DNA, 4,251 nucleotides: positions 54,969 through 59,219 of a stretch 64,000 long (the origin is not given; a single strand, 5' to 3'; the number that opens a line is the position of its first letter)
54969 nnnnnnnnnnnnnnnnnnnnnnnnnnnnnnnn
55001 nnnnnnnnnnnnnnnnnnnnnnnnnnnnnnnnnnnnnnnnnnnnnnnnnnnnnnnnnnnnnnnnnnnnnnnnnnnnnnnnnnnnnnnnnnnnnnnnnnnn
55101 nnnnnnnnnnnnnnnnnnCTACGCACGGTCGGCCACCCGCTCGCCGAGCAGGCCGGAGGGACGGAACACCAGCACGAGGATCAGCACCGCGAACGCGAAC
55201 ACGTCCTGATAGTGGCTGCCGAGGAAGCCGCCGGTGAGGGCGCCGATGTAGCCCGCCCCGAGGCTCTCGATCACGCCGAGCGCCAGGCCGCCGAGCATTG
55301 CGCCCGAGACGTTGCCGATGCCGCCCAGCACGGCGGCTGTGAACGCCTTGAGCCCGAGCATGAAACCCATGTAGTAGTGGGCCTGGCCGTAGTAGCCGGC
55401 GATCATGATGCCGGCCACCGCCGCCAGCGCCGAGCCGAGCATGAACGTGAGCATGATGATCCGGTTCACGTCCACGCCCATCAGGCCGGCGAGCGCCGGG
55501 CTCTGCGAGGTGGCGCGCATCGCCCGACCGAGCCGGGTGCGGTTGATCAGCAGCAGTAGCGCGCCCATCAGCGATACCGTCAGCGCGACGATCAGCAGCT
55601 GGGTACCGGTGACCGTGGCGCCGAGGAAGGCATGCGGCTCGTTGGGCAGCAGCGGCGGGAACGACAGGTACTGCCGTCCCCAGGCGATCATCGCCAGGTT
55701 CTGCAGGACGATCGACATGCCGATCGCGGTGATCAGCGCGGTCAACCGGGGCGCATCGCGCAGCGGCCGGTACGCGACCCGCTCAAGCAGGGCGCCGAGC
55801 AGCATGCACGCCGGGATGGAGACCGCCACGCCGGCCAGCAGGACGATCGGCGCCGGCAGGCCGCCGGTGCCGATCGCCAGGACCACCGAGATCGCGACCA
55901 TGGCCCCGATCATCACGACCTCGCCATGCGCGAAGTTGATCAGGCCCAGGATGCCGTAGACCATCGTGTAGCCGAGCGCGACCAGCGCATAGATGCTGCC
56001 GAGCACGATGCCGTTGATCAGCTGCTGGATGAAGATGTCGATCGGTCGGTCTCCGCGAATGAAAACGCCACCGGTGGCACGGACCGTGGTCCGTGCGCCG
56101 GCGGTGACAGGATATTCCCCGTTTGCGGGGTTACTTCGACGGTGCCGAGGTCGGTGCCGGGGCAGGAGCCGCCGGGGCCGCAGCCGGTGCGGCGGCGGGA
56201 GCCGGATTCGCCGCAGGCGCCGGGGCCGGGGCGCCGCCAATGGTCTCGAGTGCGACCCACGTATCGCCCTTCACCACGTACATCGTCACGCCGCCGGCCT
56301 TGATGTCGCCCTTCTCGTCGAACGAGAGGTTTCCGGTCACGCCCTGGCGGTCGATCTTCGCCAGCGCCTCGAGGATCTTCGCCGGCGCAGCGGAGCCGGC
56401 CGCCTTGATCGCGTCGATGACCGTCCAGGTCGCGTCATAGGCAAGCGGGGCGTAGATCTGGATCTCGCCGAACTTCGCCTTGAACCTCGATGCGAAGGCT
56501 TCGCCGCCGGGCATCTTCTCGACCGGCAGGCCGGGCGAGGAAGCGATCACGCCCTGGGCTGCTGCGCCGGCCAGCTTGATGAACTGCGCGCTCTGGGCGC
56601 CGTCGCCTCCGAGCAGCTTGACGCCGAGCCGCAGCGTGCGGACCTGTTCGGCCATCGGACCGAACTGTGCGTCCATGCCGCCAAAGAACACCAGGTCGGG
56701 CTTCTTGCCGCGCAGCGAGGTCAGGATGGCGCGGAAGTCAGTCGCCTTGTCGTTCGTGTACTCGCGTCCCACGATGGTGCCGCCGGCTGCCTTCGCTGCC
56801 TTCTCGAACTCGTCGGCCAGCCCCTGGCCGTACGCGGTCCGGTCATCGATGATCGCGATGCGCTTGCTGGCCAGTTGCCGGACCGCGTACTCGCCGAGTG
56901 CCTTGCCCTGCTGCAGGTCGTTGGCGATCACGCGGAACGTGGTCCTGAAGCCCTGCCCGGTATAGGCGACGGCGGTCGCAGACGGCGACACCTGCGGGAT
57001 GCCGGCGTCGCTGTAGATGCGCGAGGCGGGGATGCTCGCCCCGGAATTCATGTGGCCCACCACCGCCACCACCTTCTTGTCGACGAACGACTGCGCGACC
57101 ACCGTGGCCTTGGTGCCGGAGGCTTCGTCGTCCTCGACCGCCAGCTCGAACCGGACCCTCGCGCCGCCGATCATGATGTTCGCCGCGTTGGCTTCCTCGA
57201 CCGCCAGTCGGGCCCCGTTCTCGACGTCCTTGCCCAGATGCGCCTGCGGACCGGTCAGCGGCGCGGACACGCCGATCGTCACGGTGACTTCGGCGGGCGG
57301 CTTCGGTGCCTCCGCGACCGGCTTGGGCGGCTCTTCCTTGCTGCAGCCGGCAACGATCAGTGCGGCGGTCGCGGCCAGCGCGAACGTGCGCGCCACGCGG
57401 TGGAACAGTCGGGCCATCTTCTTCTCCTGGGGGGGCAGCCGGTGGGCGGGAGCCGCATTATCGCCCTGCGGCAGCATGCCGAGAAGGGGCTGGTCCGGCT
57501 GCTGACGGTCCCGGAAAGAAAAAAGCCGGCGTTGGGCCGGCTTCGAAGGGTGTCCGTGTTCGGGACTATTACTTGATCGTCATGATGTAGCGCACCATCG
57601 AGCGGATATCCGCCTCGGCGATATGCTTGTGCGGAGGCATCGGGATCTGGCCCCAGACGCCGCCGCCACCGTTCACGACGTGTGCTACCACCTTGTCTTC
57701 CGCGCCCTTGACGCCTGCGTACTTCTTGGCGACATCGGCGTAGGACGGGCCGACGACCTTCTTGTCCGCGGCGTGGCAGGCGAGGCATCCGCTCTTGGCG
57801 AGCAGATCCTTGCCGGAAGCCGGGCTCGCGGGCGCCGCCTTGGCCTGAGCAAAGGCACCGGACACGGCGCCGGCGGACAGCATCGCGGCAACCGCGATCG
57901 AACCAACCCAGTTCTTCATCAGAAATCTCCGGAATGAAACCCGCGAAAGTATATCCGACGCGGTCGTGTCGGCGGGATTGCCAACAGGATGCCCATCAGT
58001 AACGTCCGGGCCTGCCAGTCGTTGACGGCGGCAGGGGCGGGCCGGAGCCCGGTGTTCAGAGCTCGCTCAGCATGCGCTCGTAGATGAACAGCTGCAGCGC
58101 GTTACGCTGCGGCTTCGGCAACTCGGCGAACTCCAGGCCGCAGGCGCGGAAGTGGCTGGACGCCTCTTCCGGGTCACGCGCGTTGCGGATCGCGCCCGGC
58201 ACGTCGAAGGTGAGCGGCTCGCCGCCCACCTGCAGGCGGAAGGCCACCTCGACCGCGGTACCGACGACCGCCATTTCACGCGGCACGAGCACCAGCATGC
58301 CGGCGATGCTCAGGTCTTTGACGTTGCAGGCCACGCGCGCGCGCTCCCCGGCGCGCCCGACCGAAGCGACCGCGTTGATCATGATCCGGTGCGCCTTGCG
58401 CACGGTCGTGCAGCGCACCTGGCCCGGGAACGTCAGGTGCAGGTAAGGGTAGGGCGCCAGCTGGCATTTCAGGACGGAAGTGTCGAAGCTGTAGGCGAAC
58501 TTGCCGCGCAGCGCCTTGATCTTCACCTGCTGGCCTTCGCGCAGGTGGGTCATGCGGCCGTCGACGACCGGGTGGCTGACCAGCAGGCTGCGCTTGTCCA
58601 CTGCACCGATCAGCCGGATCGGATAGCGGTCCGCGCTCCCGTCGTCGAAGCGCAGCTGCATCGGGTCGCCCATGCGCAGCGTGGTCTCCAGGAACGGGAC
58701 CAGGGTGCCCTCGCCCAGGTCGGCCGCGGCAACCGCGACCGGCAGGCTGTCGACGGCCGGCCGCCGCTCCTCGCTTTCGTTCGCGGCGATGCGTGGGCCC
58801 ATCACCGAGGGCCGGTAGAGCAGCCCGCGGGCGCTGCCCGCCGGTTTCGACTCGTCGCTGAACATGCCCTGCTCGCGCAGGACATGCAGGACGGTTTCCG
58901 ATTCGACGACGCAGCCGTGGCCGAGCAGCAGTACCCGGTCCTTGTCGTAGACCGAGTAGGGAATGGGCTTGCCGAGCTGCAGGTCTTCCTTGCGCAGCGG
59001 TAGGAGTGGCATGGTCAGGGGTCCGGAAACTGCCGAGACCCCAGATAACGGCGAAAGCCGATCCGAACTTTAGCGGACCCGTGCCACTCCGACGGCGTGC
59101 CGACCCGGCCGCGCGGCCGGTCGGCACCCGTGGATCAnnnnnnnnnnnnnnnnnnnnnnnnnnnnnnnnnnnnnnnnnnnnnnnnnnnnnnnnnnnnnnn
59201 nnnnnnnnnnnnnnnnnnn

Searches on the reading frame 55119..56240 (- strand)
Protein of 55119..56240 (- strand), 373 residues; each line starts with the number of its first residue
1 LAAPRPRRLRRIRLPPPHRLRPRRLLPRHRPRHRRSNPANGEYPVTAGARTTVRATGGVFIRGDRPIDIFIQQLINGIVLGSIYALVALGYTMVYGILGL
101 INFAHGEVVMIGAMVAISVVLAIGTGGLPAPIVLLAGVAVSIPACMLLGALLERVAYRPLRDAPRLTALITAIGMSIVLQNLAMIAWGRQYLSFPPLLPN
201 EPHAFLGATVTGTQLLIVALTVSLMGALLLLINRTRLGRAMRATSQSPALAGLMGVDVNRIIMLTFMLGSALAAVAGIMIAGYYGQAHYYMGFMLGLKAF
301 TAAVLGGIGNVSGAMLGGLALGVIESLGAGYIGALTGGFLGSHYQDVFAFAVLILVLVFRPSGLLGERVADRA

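Call 9: search_protein_families(library=pfam, proteins=[window:55119-56240:-], max_evalue=0.001)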
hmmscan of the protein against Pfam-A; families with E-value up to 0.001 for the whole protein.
window:55119-56240:- (373 aa): 1 family
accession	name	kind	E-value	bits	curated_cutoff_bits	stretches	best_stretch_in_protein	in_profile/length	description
PF02653.21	BPD_transp_2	-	4.5e-47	160.9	26.8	1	74-357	2-269/269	Branched-chain amino acid transport system / permease component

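Call 66: search_protein_families(library=ncbifam, proteins=[window:55119-56240:-], max_evalue=1e-10)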
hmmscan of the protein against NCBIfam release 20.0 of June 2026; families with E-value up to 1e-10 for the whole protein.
window:55119-56240:- (373 aa): 3 families
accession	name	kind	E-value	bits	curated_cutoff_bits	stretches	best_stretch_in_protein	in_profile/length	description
NF008011.0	PRK10740.1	equivalog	2.1e-76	257.5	379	1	69-367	7-302/308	high-affinity branched-chain amino acid ABC transporter permease LivH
TIGR03409.1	urea_trans_UrtB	equivalog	7.7e-44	150.5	250.3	1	72-368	2-289/291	urea ABC transporter permease subunit UrtB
TIGR03622.1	urea_t_UrtB_arc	equivalog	2.7e-27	95.8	374.25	1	84-365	14-277/284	urea ABC transporter, permease protein UrtB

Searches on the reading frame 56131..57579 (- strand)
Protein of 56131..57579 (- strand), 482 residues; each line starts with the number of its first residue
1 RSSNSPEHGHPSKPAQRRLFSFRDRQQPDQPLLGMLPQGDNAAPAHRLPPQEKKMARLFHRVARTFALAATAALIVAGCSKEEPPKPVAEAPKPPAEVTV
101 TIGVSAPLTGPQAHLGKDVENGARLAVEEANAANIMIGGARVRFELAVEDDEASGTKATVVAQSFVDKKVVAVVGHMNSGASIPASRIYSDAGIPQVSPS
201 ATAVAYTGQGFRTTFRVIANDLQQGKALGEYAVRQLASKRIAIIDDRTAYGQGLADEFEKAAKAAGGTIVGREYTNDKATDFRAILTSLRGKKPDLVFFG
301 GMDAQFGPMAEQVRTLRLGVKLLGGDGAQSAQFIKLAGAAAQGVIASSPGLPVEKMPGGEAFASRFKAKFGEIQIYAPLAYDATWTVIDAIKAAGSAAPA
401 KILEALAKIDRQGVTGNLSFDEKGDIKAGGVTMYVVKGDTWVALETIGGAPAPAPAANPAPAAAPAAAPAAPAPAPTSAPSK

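Call 9: search_protein_families(library=pfam, proteins=[window:56131-57579:-], max_evalue=0.001)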
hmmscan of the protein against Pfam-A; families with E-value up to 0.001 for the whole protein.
window:56131-57579:- (482 aa): 4 families
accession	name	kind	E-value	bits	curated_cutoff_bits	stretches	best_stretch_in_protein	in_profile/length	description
PF13458.12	Peripla_BP_6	-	8.2e-56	190.5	31.7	1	99-436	1-336/343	Periplasmic binding protein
PF01094.35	ANF_receptor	-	9.2e-27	94.4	25.4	1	120-429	3-343/353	Receptor family ligand binding region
PF13433.12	Peripla_BP_5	-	2.7e-09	37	27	1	224-422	120-322/363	Periplasmic binding protein domain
PF13407.12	Peripla_BP_4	-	0.00027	21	35.1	1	118-327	15-218/258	Periplasmic binding protein domain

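Call 66: search_protein_families(library=ncbifam, proteins=[window:56131-57579:-], max_evalue=1e-10)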
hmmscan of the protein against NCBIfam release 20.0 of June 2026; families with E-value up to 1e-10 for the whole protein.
window:56131-57579:- (482 aa): 1 family
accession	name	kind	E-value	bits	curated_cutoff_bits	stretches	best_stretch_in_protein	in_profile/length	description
NF011933.0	PRK15404.1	subfamily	2.8e-57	194.5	477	1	99-434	26-358/370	high-affinity branched-chain amino acid ABC transporter substrate-binding protein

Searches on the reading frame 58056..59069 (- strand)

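Call 82: search_protein_families(library=pfam, proteins=[window:58056-59069:-], max_evalue=0.0001)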
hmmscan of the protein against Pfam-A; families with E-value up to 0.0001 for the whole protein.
window:58056-59069:- (337 aa): 2 families
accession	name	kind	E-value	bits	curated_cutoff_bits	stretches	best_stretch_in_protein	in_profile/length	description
PF12945.12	PilZNR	-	6.1e-17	61.9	23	1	133-215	2-85/85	Flagellar protein YcgR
PF07238.19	PilZ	-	2.7e-10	40.9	22.5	1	223-330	2-101/102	PilZ domain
